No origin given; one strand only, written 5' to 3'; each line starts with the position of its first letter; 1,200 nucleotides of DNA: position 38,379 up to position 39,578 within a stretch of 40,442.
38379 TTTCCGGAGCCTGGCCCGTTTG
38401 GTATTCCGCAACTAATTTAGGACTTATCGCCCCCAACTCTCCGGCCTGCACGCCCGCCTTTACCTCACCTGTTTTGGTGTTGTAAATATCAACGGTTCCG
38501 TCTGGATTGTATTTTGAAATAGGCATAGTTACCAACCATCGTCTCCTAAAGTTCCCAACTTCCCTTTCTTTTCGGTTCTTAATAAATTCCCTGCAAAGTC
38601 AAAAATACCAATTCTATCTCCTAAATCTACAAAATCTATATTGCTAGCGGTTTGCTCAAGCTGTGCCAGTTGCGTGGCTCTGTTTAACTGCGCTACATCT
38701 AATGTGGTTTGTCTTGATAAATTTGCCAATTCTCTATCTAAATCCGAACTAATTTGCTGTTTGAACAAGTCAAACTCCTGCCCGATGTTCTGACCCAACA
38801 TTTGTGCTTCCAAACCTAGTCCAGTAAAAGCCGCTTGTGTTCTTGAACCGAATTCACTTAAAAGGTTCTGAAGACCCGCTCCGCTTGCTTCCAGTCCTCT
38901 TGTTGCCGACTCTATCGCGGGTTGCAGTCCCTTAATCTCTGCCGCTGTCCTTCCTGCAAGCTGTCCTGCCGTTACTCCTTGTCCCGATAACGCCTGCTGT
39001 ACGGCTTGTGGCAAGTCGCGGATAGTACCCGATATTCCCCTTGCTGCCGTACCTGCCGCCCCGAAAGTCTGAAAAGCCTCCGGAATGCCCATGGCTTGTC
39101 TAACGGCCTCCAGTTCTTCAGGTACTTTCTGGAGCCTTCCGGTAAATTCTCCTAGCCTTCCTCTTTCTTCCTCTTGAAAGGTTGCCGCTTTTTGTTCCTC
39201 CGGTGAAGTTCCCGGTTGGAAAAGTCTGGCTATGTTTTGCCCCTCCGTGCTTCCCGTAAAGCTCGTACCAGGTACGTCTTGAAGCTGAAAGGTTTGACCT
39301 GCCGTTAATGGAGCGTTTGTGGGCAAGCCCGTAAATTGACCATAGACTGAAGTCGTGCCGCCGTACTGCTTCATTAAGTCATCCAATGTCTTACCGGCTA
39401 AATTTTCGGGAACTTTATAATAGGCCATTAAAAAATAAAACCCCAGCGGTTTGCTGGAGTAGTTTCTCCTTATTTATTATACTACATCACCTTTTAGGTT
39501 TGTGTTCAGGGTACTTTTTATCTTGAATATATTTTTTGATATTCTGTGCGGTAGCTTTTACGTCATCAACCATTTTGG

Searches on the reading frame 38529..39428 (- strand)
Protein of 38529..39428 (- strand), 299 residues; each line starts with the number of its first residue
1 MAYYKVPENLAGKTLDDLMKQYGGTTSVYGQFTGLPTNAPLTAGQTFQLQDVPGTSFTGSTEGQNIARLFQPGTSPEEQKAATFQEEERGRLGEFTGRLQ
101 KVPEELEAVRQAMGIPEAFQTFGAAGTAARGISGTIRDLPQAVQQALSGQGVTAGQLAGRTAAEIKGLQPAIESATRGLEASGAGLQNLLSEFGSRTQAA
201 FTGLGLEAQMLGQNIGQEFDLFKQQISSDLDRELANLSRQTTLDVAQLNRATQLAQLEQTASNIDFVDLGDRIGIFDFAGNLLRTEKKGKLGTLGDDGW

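Call 9: search_protein_families(library=phrogs, proteins=[window:38529-39428:-])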
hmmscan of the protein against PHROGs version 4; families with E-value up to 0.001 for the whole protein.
window:38529-39428:- (299 aa): 0 families

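Call 14: find_related_loci(query=window:38529-39428:-, collection=viral_contigs, flank=3000)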
Query window:38529-39428:- (299 aa) in viral_contigs; peptide patterns used: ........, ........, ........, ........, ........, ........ (x = any residue, [..] = any of these).
14 stretches matched a pattern, but none encodes a relative of the query by tblastn (E <= 1e-3).

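Call 17: find_homologous_proteins(query=window:38529-39428:-)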
Query window:38529-39428:- (299 aa): 15 proteins with E <= 0.001 among 6065 candidates.
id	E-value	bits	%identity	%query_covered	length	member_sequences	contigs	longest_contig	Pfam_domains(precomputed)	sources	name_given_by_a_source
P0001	1.3e-185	634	100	100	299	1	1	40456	-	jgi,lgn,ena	-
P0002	7.7e-79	283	64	77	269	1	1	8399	-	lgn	-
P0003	1.9e-73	266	50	98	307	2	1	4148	-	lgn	-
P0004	3.2e-70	255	57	72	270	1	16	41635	-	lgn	-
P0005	9.1e-70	254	50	99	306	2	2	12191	-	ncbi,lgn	-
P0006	4.2e-69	251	48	97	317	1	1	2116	-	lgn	-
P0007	4.3e-66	241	65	62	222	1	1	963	-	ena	-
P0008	1.9e-65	239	59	71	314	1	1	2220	-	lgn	-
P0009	2.9e-64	236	48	99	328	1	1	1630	-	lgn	-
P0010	1.2e-57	214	44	92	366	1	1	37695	-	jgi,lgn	-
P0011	2.9e-54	203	58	60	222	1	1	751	-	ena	-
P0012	8.9e-39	152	40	91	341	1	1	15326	-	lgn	-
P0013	1.4e-34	138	40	67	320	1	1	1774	-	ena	-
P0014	1.4e-23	102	31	98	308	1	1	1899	-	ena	-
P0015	1.8e-5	43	50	23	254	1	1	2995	-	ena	-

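Call 19: find_encoding_contigs(protein=P0004, flank=10000, max_places=4)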
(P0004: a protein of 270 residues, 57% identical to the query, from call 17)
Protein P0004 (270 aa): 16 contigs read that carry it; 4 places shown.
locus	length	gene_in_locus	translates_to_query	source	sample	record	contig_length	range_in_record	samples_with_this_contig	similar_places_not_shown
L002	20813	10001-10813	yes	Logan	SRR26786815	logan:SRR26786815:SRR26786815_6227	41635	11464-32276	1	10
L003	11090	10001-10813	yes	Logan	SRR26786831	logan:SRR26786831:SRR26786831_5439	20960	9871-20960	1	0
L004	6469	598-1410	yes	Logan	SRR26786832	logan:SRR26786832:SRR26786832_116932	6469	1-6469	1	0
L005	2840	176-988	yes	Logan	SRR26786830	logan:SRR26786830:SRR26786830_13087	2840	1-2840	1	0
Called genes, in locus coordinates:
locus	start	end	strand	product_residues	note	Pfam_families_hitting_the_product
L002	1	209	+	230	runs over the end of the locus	-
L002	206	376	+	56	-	-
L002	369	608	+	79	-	-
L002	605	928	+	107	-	-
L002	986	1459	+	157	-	-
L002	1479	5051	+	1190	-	-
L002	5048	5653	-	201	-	PF05063:MT-A70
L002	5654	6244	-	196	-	PF09195:Endonuc-BglII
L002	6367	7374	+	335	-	PF24175:SU10_adaptor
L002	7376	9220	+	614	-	-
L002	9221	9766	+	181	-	-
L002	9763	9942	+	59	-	-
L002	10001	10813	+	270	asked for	-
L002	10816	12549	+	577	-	-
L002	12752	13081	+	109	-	-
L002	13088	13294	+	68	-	-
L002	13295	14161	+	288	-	-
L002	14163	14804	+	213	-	-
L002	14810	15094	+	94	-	-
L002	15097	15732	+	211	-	PF05257:CHAP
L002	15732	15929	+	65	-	-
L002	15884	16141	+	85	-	-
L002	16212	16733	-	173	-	-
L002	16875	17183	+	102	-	-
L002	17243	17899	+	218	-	-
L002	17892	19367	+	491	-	-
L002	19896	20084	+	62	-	PF12728:HTH_17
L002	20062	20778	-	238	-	-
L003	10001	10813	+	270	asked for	-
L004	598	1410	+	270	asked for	-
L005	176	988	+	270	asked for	-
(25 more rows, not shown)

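Call 20: find_encoding_contigs(protein=P0010, flank=10000, max_places=2)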
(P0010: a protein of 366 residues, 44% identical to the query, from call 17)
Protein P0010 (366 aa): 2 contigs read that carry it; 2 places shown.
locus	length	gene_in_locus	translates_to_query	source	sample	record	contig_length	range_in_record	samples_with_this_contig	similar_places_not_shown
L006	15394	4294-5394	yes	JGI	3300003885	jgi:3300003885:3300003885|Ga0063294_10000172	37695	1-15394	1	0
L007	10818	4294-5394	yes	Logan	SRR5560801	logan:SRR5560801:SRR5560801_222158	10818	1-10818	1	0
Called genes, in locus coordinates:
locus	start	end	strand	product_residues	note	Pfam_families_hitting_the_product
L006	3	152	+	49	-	?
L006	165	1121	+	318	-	PF24175:SU10_adaptor (weak)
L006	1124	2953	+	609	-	-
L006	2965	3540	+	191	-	PF13392:HNH_3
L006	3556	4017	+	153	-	-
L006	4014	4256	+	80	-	-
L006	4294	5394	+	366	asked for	-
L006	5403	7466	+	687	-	-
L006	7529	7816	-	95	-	-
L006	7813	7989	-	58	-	PF12728:HTH_17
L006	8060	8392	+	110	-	-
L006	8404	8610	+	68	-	-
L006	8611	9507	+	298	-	-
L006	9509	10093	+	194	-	-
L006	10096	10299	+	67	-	-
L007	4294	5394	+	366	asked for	-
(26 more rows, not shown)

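Call 21: find_encoding_contigs(protein=P0012, flank=10000, max_places=2)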
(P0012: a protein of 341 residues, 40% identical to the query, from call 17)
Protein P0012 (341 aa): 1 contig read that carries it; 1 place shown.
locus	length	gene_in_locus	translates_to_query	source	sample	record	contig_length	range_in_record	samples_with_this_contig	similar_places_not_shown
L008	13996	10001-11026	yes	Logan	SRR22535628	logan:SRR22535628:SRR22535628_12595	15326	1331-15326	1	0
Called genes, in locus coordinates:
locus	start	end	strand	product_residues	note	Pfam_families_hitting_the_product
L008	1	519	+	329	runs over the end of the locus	-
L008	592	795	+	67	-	-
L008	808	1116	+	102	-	-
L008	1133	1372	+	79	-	-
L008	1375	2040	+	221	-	-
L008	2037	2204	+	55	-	-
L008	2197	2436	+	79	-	-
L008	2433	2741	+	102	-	-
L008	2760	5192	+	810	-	-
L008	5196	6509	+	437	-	-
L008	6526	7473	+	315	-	PF24175:SU10_adaptor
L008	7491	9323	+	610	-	-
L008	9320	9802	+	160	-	-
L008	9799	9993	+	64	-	-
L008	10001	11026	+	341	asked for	-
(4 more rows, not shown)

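Call 22: find_encoding_contigs(protein=P0005, flank=10000, max_places=2)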
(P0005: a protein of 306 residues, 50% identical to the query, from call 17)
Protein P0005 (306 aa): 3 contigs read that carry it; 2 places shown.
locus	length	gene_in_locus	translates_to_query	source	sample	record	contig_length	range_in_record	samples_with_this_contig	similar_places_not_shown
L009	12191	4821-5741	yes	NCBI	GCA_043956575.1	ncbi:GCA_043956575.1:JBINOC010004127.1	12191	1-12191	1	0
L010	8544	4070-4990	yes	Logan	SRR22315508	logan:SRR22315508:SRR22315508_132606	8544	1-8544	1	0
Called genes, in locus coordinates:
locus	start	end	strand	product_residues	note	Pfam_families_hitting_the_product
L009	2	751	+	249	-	?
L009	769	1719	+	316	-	PF24175:SU10_adaptor (weak)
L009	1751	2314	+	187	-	-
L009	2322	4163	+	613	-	-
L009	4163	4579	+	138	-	-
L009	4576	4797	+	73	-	-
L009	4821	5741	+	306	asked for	-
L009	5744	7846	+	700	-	-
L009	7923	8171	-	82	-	-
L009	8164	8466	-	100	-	-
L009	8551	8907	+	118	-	-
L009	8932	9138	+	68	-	-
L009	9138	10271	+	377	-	-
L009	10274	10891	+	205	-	PF24517:CBM96, PF06848:Disaggr_repeat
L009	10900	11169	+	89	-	-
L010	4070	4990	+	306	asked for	-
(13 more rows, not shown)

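Call 25: find_encoding_contigs(protein=P0002, flank=10000, max_places=2)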
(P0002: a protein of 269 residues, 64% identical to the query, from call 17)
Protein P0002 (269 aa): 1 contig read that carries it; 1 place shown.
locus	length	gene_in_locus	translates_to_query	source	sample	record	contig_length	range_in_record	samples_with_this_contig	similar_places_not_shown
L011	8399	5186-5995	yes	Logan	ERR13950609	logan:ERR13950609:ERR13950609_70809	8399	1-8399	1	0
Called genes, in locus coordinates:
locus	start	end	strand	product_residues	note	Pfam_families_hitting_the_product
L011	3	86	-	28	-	?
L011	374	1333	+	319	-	PF24175:SU10_adaptor (weak)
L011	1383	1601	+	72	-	-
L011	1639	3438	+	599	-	-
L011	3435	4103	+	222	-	PF00754:F5_F8_type_C, PF22633:F5_F8_type_C_2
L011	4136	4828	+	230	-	-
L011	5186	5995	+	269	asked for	-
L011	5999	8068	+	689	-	-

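Call 26: find_encoding_contigs(protein=P0003, flank=10000, max_places=2)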
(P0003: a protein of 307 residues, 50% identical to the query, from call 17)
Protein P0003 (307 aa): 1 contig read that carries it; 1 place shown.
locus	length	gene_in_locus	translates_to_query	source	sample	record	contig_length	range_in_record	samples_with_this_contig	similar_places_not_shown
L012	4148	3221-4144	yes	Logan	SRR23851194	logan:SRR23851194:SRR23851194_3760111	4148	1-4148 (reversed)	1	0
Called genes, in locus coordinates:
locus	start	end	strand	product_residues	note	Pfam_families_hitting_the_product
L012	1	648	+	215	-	?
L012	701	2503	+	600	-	-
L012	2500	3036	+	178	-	-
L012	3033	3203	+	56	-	-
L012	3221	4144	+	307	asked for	-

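Call 27: find_encoding_contigs(protein=P0008, flank=10000, max_places=2)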
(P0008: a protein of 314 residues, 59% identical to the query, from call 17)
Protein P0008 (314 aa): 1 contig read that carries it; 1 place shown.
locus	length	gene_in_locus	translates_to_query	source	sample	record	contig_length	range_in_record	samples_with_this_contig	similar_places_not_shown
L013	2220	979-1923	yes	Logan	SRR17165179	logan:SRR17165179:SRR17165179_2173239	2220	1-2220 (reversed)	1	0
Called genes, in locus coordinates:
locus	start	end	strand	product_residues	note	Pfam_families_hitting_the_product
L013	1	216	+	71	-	?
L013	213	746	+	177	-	-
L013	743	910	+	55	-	-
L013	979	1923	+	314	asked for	-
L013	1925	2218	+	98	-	?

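Call 30: find_related_loci(query=A1, collection=metagenome_contigs, flank=4000)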
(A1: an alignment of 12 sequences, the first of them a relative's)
Query A1 (299 aa) in metagenome_contigs; peptide patterns used: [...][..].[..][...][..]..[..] (x = any residue, [..] = any of these).
150 stretches matched a pattern; 1 encode a relative of the query (tblastn E <= 1e-3); 1 distinct loci.
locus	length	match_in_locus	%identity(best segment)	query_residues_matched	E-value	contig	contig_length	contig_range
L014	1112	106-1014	50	3-299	2e-87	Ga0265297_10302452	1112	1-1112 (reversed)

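Call 31: find_related_loci(query=A1, collection=genome_contigs, flank=4000)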
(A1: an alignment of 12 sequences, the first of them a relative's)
Query A1 (299 aa) in genome_contigs; peptide patterns used: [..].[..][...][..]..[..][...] (x = any residue, [..] = any of these).
76 stretches matched a pattern, but none encodes a relative of the query by tblastn (E <= 1e-3).

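Call 32: find_related_loci(query=A1, collection=viral_contigs, flank=4000)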
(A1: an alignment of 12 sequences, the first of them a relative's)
Query A1 (299 aa) in viral_contigs; peptide patterns used: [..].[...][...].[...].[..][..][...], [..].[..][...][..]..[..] (x = any residue, [..] = any of these).
88 stretches matched a pattern; 1 encode a relative of the query (tblastn E <= 1e-3); 1 distinct loci.
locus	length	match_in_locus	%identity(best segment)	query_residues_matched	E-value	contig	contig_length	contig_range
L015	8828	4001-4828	44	1-276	1e-66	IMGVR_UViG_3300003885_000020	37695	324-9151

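Call 34: find_encoding_contigs(protein=P0009, flank=3000, max_places=2)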
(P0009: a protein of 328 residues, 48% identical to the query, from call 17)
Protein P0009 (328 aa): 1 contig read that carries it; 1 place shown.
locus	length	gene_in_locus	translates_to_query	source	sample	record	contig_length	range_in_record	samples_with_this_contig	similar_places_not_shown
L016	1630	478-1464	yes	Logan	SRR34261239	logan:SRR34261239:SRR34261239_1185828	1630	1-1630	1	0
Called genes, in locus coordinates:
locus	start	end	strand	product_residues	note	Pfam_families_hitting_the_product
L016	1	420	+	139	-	?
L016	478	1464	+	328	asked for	-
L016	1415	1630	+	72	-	?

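Call 35: find_encoding_contigs(protein=P0006, flank=3000, max_places=2)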
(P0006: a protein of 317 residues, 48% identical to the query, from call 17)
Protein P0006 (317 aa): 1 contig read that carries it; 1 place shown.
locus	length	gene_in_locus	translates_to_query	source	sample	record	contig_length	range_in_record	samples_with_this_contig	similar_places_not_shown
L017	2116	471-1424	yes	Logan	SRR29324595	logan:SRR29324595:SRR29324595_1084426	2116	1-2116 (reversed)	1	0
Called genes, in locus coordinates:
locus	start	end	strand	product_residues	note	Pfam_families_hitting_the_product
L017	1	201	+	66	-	?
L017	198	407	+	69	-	-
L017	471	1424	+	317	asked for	-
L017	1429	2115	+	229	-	?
